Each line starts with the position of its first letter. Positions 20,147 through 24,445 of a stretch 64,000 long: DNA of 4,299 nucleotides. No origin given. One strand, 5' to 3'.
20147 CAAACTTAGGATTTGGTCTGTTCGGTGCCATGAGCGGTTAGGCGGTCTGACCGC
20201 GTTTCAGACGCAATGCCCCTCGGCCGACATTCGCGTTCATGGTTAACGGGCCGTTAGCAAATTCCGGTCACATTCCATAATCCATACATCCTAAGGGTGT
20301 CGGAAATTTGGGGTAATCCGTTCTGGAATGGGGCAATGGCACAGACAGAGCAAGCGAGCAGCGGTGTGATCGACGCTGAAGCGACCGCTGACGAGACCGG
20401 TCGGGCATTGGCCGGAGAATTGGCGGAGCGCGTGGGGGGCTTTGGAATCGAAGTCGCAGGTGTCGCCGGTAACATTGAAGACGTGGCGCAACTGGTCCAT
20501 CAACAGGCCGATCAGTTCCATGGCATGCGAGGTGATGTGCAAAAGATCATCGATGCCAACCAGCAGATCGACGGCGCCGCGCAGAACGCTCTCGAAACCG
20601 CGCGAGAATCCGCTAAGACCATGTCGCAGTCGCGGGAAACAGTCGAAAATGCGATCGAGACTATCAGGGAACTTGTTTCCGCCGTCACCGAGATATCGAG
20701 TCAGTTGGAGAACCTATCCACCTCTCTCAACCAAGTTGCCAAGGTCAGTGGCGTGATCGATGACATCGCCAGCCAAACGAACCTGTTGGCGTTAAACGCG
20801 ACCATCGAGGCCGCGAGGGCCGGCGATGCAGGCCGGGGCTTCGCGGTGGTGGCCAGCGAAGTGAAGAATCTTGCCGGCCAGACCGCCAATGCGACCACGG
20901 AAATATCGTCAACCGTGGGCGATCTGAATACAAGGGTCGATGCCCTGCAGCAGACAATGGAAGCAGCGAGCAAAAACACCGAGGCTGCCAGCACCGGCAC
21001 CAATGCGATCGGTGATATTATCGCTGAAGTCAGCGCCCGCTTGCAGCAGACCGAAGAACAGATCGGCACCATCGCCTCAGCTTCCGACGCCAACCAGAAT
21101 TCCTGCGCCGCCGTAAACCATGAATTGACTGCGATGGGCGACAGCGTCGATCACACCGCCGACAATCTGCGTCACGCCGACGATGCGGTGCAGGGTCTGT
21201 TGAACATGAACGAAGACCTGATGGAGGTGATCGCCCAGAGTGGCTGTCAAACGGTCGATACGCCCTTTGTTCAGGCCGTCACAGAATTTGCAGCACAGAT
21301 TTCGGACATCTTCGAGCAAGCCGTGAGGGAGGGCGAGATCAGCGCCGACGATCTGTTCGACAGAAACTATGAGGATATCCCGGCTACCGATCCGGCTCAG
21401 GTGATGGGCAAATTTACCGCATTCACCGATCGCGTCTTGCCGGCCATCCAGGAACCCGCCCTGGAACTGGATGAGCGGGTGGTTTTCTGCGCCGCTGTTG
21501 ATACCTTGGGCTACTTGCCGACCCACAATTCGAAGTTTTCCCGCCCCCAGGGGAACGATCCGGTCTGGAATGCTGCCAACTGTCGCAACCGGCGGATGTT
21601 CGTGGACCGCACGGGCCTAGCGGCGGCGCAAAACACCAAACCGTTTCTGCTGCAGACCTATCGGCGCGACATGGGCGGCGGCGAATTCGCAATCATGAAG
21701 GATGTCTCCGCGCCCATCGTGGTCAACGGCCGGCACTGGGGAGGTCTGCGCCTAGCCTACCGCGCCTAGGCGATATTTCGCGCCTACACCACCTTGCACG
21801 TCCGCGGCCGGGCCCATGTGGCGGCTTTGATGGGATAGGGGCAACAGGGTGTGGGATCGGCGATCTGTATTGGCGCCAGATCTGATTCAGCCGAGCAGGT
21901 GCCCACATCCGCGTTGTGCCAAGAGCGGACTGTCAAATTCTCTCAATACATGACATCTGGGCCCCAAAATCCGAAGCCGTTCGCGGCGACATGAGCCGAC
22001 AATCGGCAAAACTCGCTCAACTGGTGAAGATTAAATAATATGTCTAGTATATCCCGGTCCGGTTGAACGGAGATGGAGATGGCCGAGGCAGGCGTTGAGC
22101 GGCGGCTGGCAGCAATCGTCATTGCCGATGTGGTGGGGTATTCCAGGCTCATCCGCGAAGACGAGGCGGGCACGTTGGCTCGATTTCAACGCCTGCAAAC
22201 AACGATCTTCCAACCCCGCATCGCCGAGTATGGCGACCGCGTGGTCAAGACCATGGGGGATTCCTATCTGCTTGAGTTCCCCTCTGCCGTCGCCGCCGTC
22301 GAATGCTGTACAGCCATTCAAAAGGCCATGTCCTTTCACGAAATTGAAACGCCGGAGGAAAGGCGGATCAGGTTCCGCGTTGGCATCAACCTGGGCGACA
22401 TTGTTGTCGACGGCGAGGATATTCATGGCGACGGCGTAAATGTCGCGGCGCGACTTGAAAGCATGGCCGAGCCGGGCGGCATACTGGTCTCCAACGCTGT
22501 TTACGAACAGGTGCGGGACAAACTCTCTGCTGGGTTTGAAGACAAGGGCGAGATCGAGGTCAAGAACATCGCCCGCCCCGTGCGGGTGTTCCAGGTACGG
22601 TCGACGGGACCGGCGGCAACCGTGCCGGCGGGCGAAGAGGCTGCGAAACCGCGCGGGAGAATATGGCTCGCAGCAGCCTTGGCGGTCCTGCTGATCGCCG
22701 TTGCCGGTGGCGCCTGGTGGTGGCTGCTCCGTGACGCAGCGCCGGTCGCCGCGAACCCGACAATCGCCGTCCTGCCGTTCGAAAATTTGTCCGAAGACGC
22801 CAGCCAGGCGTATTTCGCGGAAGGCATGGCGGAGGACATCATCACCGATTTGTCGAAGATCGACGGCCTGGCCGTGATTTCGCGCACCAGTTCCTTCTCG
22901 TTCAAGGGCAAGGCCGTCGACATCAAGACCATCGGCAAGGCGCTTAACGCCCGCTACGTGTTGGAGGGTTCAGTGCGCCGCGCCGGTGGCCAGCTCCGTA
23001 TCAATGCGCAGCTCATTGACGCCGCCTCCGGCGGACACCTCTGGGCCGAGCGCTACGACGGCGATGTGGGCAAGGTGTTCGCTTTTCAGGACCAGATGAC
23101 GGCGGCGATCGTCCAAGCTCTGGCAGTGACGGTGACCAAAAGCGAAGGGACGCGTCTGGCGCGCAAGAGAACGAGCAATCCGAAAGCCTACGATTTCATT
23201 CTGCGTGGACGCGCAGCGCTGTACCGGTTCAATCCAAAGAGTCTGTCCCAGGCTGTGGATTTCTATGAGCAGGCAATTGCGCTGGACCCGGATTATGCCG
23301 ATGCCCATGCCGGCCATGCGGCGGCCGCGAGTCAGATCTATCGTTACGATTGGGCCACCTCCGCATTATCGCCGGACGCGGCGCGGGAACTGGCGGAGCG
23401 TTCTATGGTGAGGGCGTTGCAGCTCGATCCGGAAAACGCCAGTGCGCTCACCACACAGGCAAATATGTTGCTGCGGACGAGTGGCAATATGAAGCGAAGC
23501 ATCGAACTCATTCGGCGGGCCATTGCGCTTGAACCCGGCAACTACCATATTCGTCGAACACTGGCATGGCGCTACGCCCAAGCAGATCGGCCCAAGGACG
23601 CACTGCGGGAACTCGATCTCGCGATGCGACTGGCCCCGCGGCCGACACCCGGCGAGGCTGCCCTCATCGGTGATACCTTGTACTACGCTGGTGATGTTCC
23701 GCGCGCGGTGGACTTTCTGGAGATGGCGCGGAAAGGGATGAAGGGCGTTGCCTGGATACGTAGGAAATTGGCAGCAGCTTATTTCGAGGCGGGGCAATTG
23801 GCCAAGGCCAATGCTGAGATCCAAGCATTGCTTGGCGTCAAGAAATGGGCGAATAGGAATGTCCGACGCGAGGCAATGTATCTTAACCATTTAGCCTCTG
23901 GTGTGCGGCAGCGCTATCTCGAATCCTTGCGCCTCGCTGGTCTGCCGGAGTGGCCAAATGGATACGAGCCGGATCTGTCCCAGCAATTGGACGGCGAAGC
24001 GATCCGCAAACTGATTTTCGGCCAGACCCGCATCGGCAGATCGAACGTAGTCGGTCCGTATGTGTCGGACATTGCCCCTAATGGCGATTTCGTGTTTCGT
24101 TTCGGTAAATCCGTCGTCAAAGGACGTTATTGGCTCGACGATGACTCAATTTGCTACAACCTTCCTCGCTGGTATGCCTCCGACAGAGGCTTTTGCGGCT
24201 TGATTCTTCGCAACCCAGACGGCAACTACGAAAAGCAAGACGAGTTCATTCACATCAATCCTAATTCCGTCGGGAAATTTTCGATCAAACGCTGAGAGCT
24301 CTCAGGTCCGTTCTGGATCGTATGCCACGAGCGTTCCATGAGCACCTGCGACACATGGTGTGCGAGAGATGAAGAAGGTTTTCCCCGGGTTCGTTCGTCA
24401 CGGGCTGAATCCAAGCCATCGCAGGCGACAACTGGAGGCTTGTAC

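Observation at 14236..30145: Array of at least five cargo modules, each ending in a degenerate copy of the threonine dehydratase 3' end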

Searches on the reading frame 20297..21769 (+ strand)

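Call 9: search_protein_families(library=pfam, proteins=[window:20297-21769:+])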
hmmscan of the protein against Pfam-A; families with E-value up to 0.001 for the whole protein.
window:20297-21769:+ (490 aa): 6 families
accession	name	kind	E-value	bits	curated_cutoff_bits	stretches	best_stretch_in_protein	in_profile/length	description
PF00015.26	MCPsignal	-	1.1e-34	120.2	34.6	2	130-281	18-169/172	Methyl-accepting chemotaxis protein (MCP) signalling domain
PF07889.17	DUF1664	-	7.7e-06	26.4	34.6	0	183-260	44-121/124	Protein of unknown function (DUF1664)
PF05531.17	NPV_P10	-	1.6e-05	25.7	29.8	0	96-157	3-64/75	Nucleopolyhedrovirus P10 protein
PF06103.16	DUF948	-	5.8e-05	23.6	37.2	0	183-232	36-85/89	Bacterial protein of unknown function (DUF948)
PF05478.16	Prominin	-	0.00018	20.2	34.3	0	202-330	229-357/799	Prominin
PF09177.16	STX6_10_61_N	-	0.00042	21.2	29.4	0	74-149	3-69/99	Syntaxin 6/10/61, N-terminal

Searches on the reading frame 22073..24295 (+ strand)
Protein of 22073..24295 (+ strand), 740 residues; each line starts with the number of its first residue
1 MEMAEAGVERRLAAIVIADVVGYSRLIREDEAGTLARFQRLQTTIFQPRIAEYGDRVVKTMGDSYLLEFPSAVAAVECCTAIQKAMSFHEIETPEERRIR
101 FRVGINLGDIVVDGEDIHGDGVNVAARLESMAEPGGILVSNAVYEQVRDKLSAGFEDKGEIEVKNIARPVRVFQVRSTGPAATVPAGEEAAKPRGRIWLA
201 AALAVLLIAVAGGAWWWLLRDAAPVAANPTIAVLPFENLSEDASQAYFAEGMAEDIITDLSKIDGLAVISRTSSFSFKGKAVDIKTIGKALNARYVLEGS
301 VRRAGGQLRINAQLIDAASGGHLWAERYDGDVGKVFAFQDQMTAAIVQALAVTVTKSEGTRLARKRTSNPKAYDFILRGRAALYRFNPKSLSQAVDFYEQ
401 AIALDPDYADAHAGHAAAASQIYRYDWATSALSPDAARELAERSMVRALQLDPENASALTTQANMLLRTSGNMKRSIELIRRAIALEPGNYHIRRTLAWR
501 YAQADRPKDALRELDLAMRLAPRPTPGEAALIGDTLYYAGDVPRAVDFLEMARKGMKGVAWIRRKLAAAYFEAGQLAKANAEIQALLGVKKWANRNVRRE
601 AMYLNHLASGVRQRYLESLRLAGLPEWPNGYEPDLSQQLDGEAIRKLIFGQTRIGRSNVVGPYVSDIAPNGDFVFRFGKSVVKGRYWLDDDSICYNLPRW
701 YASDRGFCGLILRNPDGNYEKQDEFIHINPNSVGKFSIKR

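Call 9: search_protein_families(library=pfam, proteins=[window:22073-24295:+])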
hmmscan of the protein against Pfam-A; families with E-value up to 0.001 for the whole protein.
window:22073-24295:+ (740 aa): 11 families
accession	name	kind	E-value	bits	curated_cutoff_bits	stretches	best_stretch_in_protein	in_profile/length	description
PF00211.25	Guanylate_cyc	-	2.4e-15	57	21.9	1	14-165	10-172/183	Adenylate and Guanylate cyclase catalytic domain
PF14559.12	TPR_19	-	8.1e-12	45.7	25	1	470-522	4-56/68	Tetratricopeptide repeat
PF07719.23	TPR_2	-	5.9e-10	38.9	27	0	392-408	18-34/34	Tetratricopeptide repeat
PF13431.12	TPR_17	-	1.5e-07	31.5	24.4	0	397-427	1-31/34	Tetratricopeptide repeat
PF13414.12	TPR_11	-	4.3e-07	29.9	26.8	1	391-413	10-32/42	TPR repeat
PF00515.34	TPR_1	-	9.6e-07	28.8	27.8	0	392-408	18-34/34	Tetratricopeptide repeat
PF13424.12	TPR_12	-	1.1e-05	25.9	30.1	0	456-521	3-75/77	Tetratricopeptide repeat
PF13428.12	TPR_14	-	1.3e-05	25.9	23.5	0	384-416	10-42/44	Tetratricopeptide repeat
PF23914.1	TPR_CcmH_CycH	-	1.4e-05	25.4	42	1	439-518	67-148/158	Cytochrome c-type biogenesis protein H TPR domain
PF13181.12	TPR_8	-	0.00025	21.4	25.7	0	391-408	17-34/34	Tetratricopeptide repeat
PF04052.18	TolB_N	-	0.0004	20.9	22.4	1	225-320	9-103/106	TolB amino-terminal domain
